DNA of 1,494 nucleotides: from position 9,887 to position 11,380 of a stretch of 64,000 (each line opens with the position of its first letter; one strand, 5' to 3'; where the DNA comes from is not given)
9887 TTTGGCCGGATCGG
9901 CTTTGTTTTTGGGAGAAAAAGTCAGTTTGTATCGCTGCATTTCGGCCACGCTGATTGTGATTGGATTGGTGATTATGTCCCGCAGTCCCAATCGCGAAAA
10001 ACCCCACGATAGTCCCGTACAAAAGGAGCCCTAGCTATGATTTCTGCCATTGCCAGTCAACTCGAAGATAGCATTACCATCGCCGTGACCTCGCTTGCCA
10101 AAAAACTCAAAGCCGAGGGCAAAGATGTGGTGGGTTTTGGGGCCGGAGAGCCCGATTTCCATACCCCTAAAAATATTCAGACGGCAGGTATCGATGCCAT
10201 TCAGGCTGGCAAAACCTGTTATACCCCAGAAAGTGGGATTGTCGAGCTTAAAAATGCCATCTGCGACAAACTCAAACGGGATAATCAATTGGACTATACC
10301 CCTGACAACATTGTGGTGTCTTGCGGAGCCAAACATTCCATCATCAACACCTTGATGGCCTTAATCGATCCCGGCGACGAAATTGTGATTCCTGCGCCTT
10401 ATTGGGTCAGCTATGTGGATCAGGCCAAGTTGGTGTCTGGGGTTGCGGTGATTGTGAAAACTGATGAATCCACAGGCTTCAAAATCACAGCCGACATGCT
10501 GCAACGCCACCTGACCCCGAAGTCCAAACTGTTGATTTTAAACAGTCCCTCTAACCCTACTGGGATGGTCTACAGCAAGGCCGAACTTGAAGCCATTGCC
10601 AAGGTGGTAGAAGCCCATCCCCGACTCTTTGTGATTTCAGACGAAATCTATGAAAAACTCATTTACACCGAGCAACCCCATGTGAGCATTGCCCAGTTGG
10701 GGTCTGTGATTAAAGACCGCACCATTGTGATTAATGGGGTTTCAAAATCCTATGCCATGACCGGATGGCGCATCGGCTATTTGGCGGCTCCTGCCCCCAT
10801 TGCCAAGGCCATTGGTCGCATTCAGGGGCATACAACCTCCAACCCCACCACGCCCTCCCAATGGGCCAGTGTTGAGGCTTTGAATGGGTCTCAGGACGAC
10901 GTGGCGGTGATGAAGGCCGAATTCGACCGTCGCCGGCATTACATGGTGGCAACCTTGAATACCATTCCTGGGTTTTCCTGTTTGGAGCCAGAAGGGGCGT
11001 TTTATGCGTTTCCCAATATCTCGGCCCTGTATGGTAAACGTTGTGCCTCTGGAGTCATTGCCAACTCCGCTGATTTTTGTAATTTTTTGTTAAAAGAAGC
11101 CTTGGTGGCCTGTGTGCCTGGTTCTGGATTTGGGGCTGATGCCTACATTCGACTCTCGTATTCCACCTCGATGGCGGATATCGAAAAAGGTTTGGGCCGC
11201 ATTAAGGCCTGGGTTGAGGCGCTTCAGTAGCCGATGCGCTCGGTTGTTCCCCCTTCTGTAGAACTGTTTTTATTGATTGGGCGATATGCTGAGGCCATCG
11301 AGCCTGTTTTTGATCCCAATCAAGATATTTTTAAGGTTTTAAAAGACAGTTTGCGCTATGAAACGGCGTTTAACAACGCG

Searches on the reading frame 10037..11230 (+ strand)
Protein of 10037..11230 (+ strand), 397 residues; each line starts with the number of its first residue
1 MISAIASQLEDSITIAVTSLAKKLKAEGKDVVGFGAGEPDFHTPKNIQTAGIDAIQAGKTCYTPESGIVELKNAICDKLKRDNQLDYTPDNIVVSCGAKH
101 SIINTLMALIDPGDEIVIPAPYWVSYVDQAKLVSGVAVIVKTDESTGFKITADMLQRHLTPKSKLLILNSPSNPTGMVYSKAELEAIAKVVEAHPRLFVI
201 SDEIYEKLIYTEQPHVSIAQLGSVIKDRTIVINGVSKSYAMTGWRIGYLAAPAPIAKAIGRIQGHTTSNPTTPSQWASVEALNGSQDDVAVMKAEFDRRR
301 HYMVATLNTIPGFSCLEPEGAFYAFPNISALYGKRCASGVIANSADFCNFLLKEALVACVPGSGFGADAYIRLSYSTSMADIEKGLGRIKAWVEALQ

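Call 20: search_protein_families(library=ncbifam, proteins=[window:10037-11230:+], max_evalue=0.00001)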
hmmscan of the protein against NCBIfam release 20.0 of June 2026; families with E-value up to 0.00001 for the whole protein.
window:10037-11230:+ (397 aa): 67 families (the best 25 are shown)
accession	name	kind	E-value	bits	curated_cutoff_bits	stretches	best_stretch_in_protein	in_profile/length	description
NF004769.0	PRK06107.1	equivalog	3.1e-128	428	617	1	3-396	7-401/402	aspartate transaminase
NF041091.1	asp_aminotase_Arch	equivalog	1.8e-124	415.4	550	1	6-393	4-375/376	aspartate aminotransferase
NF005816.0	PRK07682.1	equivalog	3.2e-97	325.6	620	1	24-395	24-385/390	aminotransferase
NF005817.0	PRK07683.1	equivalog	5.9e-96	321.5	575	1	19-394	18-382/387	aminotransferase A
NF005588.0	PRK07309.1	equivalog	1.2e-93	314.1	576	1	29-395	30-388/391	pyridoxal phosphate-dependent aminotransferase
NF041364.1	GntC_guanitoxin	equivalog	9.6e-86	287.9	415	1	34-390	3-354/356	guanitoxin biosynthesis PLP-dependent (S)-gamma-hydroxy-L-arginine cyclodehydratase GntC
NF004975.0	PRK06348.1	equivalog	1e-85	288.1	549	1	16-390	17-380/384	pyridoxal phosphate-dependent aminotransferase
NF004770.0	PRK06108.1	subfamily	1.8e-76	257.5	422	1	26-395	33-394/396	pyridoxal phosphate-dependent aminotransferase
NF006230.0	PRK08363.1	equivalog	4.4e-75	252.9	534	1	16-393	17-392/398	alanine aminotransferase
NF006229.0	PRK08361.1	equivalog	1.3e-74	251.5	624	1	28-393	32-388/391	aspartate aminotransferase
NF006514.0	PRK08960.1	equivalog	9.5e-71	238.7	554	1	14-393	17-385/388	pyridoxal phosphate-dependent aminotransferase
NF005601.0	PRK07337.1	equivalog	3.1e-70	237.3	496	1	8-392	14-391/394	pyridoxal phosphate-dependent aminotransferase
NF005855.0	PRK07777.1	equivalog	5.7e-70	236.6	553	1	25-368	24-358/391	pyridoxal phosphate-dependent aminotransferase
NF005305.0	PRK06836.1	equivalog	1.1e-65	222.4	376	1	19-394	22-392/396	pyridoxal phosphate-dependent aminotransferase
NF006488.0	PRK08912.1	equivalog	4.1e-65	220.2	498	1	8-394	10-385/387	aminotransferase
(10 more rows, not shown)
